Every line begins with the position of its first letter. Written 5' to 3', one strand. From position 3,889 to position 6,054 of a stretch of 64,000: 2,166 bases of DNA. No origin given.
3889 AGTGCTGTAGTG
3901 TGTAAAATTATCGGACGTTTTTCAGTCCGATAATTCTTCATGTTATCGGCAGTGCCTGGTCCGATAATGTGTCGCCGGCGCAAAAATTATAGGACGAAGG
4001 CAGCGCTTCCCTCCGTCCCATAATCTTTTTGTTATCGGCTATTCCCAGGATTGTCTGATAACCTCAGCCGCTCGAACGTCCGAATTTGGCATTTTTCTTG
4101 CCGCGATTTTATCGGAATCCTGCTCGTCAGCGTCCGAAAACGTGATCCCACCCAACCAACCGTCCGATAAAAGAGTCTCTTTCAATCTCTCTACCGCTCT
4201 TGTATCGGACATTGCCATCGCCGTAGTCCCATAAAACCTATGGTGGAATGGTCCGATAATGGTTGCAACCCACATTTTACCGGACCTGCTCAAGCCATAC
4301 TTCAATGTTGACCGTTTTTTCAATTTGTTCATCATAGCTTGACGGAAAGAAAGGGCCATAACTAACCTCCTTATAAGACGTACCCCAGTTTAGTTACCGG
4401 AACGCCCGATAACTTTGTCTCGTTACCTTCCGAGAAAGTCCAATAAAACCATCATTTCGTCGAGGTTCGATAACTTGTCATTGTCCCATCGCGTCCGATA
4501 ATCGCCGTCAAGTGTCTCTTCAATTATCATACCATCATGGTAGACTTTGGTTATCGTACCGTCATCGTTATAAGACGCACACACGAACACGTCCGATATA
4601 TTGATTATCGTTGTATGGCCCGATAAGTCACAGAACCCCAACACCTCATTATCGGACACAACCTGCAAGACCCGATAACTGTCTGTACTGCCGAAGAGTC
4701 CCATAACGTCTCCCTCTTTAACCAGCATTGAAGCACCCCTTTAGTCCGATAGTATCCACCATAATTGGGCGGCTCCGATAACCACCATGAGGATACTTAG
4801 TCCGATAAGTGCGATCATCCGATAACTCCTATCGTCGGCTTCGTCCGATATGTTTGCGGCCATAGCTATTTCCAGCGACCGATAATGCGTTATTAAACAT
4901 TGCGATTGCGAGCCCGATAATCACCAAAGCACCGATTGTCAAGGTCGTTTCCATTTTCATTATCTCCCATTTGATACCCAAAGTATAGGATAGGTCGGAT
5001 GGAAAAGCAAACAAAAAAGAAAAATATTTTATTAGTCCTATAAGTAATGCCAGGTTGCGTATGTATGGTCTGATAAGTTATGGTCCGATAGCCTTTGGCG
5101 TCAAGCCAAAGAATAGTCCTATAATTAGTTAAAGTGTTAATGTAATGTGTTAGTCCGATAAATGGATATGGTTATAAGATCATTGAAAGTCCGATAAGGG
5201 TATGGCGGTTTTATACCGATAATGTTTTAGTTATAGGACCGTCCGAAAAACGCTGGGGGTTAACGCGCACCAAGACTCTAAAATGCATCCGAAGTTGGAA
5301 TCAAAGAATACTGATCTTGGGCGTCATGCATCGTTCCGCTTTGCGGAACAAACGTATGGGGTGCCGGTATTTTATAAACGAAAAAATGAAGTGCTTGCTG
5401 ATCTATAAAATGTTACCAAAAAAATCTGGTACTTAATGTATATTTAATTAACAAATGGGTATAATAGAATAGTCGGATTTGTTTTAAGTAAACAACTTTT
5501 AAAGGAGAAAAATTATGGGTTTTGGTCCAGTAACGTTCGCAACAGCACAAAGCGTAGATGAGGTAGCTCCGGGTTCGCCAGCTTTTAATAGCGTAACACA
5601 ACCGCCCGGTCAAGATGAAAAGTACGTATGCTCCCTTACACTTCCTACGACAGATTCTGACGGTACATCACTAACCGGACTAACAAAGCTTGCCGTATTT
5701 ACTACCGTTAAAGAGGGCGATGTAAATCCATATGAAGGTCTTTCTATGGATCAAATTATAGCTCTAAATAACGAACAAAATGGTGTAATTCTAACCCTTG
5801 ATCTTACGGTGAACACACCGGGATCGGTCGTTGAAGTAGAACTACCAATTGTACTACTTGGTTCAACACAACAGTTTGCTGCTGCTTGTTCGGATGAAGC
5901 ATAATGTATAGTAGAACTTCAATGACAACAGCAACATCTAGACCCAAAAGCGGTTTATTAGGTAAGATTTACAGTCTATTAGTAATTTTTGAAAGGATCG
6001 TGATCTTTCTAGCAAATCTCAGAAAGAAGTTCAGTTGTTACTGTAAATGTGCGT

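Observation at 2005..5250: About 3.2 kb saturated with a 9-10 bp motif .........(C/T), some 60-70 copies, overlaying non-coding DNA and small genes alike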

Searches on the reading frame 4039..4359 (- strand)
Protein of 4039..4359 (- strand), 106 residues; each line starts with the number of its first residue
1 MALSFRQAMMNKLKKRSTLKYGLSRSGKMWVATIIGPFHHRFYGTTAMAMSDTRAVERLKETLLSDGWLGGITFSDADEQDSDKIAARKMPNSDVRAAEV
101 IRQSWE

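Call 11: search_protein_families(library=pfam, max_evalue=0.1, proteins=[window:4039-4359:-])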
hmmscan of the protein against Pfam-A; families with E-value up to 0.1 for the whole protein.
window:4039-4359:- (106 aa): 0 families

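Call 28: search_protein_families(library=phrogs, max_evalue=0.01, proteins=[window:4039-4359:-])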
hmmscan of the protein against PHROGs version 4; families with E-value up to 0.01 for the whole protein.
window:4039-4359:- (106 aa): 0 families

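Call 61: search_solved_structures(query=A4, max_evalue=10)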
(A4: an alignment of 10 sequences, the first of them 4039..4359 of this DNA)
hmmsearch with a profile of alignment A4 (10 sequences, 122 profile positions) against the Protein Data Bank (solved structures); distinct sequences matched with E-value up to 10: 1.
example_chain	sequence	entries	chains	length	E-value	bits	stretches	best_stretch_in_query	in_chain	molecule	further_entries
6pty_A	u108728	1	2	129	0.16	15.2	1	27-56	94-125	Cytochrome c oxidase subunit 2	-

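Call 65: find_homologous_proteins(query=A4, max_evalue=0.001)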
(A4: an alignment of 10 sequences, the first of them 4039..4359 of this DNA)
Query A4 (10 sequences) (106 aa, profile of the alignment): 176 proteins with E <= 0.001 among 1579 candidates; the best 120 are listed.
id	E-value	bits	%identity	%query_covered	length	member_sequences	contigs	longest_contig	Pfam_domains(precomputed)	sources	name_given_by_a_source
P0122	3.3e-54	200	34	72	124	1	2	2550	-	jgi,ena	-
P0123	5.6e-53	196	32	72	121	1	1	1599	-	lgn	-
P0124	5.7e-52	193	34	81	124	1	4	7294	-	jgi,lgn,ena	-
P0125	1.5e-51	191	32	72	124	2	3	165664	-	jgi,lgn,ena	-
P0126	3.6e-51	190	34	85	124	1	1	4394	-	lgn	-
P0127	1.4e-50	188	29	67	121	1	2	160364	-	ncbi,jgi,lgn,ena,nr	ncbi:MAG: hypothetical protein DRJ03_00880 [Chloroflexi bacterium]|nr:MAG: hypothetical protein DRJ0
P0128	1.9e-50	188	29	67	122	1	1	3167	-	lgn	-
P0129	7.9e-50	186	35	67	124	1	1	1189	-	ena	-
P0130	9.2e-50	186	32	72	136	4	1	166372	-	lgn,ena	-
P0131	1.3e-49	185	28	67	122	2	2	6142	-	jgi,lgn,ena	-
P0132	2.5e-49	184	32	75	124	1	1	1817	-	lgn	-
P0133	2.6e-49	184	31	77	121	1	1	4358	-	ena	-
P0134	2.8e-49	184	28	84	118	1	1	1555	-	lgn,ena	-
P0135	8.7e-49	182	28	88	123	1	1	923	-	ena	-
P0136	9.0e-49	182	29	89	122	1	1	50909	-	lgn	-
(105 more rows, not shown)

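Call 74: predict_structure(alignment_id=A6)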
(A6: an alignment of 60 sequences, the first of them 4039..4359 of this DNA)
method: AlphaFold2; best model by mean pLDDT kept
length: 106 residues; sequences in the alignment: 60
mean_pLDDT: 75.7   pTM: 0.58
mean pLDDT of the five models: 75.7, 73.1, 72.5, 69.2, 66.7
residues with pLDDT >= 90: 48; 70-90: 19; 50-70: 17; < 50: 22
segments of 3 or more residues with pLDDT < 50: 81-101
pLDDT, mean of each block of 10 residues (from residue 1): 70 75 96 89 95 97 93 75 38 43 53
secondary structure, 60 per line:
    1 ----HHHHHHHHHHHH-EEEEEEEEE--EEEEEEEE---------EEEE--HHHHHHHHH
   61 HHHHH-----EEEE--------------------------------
elements in order: H5-16 E18-26 E29-36 E46-49 H52-65 E71-74

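Call 77: fold_search(model_id=the predicted structure, library=pdb)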
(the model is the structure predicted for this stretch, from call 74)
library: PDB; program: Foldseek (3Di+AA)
matches with E <= 10: 844; with E <= 0.001: 0
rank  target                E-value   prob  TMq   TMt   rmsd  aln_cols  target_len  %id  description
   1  8cvm_n                4.2e-02  0.96  0.41  0.35  12.8        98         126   15  Cutibacterium acnes 50S ribosomal subunit with P-site tRNA and Sarecycline bound in the local refined map (released 2023-03-15)
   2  6vwl_M                5.2e-02  0.97  0.40  0.37   8.3        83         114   13  70S ribosome bound to HIV frameshifting stem-loop (FSS) and P/E tRNA (rotated conformation) (released 2020-06-03)
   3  6q97_O                5.2e-02  0.89  0.36  0.34   8.4        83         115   14  Structure of tmRNA SmpB bound in A site of E. coli 70S ribosome (released 2019-03-13)
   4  6yj4_Q                5.2e-02  0.57  0.29  0.26   5.5        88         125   11  Structure of Yarrowia lipolytica complex I at 2.7 A (released 2020-08-12)
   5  7nhn_R                5.5e-02  0.97  0.42  0.38  13.1        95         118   14  VgaL, an antibiotic resistance ABCF, in complex with 70S ribosome from Listeria monocytogenes (released 2021-05-05)
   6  8fmw_AQ               5.5e-02  0.84  0.35  0.32  12.0        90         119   14  The structure of a hibernating ribosome in the Lyme disease pathogen (released 2023-11-08)
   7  9t4r_n                6.3e-02  0.95  0.39  0.35  10.5        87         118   15  Staphylococcus aureus 70S initiation complex with a natural mRNA (released 2026-02-25)
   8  9qsj_n                6.7e-02  0.96  0.39  0.38   8.0        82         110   13  Cryo-EM structure of SKM-70S ribosomal stalled complex in the A-tRNA positioned (Body open) state. (released 2026-02-18)
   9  7msc_O                8.2e-02  0.90  0.37  0.34  10.7        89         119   11  Mtb 70SIC in complex with MtbEttA at Pre_R0 state (released 2022-02-02)
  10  5o60_P                9.3e-02  0.90  0.39  0.34  11.0        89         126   11  Structure of the 50S large ribosomal subunit from Mycobacterium smegmatis (released 2017-07-12)
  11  8uu5_Q                9.3e-02  0.87  0.39  0.36  13.4        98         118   13  Cryo-EM structure of the Listeria innocua 70S ribosome (head-swiveled) in complex with pe/E-tRNA (structure I-B) (released 2024-02-28)
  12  8qby_Q                9.9e-02  0.18  0.23  0.24  13.1       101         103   12  Respiratory complex I from Paracoccus denitrificans in MSP2N2 nanodiscs (released 2024-09-11)
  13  7p7q_R                1.1e-01  0.89  0.38  0.35  10.7        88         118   15  E. faecalis 70S ribosome bound by PoxtA-EQ2, high-resolution combined volume (released 2022-02-23)
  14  8rwg_O                1.4e-01  0.87  0.39  0.37   8.7        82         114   15  PAO1 wild-type ribosome, R, reference map (released 2025-02-12)
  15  6ddg_a                1.4e-01  0.66  0.34  0.36  10.7        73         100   16  Structure of the 50S ribosomal subunit from Methicillin Resistant Staphylococcus aureus in complex with the oxazolidin (released 2019-03-20)
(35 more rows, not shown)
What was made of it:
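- The 106-aa protein has an alpha-beta3-alpha topology with weak dsRBD and HicB matches (calls 74, 77).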

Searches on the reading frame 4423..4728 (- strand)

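Call 11: search_protein_families(library=pfam, max_evalue=0.1, proteins=[window:4423-4728:-])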
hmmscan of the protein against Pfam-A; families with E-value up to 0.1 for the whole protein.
window:4423-4728:- (101 aa): 1 family
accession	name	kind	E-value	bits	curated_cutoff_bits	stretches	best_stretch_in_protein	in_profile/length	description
PF18340.7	TraI_2B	-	0.0042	17.4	26.7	0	61-98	16-53/79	DNA relaxase TraI 2B/2B-like domain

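Call 28: search_protein_families(library=phrogs, max_evalue=0.01, proteins=[window:4423-4728:-])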
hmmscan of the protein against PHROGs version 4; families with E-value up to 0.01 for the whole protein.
window:4423-4728:- (101 aa): 0 families

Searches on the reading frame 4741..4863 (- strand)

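Call 11: search_protein_families(library=pfam, max_evalue=0.1, proteins=[window:4741-4863:-])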
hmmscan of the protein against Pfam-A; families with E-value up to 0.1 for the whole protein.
window:4741-4863:- (40 aa): 1 family
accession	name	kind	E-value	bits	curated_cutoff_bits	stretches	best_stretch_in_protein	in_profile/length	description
PF03597.20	FixS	-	0.0067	16.6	23.1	1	17-36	4-23/44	Cytochrome oxidase maturation protein cbb3-type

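Call 28: search_protein_families(library=phrogs, max_evalue=0.01, proteins=[window:4741-4863:-])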
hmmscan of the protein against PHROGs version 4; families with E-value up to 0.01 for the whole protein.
window:4741-4863:- (40 aa): 0 families

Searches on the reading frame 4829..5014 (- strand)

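Call 11: search_protein_families(library=pfam, max_evalue=0.1, proteins=[window:4829-5014:-])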
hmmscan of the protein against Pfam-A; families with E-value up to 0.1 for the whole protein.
window:4829-5014:- (61 aa): 0 families

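Call 28: search_protein_families(library=phrogs, max_evalue=0.01, proteins=[window:4829-5014:-])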
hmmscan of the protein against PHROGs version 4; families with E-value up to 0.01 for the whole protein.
window:4829-5014:- (61 aa): 1 family
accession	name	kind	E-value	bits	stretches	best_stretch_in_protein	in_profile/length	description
phrog_16572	-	unknown function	0.0077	17.2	0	25-51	4-31/47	-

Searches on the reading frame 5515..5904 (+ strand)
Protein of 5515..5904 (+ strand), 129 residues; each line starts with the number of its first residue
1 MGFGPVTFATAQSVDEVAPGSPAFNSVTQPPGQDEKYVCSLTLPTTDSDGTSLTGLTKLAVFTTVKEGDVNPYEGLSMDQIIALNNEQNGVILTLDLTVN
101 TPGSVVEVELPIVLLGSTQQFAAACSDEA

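Call 11: search_protein_families(library=pfam, max_evalue=0.1, proteins=[window:5515-5904:+])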
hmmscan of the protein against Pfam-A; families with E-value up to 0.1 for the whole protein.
window:5515-5904:+ (129 aa): 0 families

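Call 13: find_encoding_contigs(protein=window:5515-5904:+, flank=10000, max_places=10)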
Protein window:5515-5904:+ (129 aa): no gene with exactly this product is on record in the collection.

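Call 28: search_protein_families(library=phrogs, max_evalue=0.01, proteins=[window:5515-5904:+])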
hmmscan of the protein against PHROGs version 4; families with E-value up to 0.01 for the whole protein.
window:5515-5904:+ (129 aa): 0 families
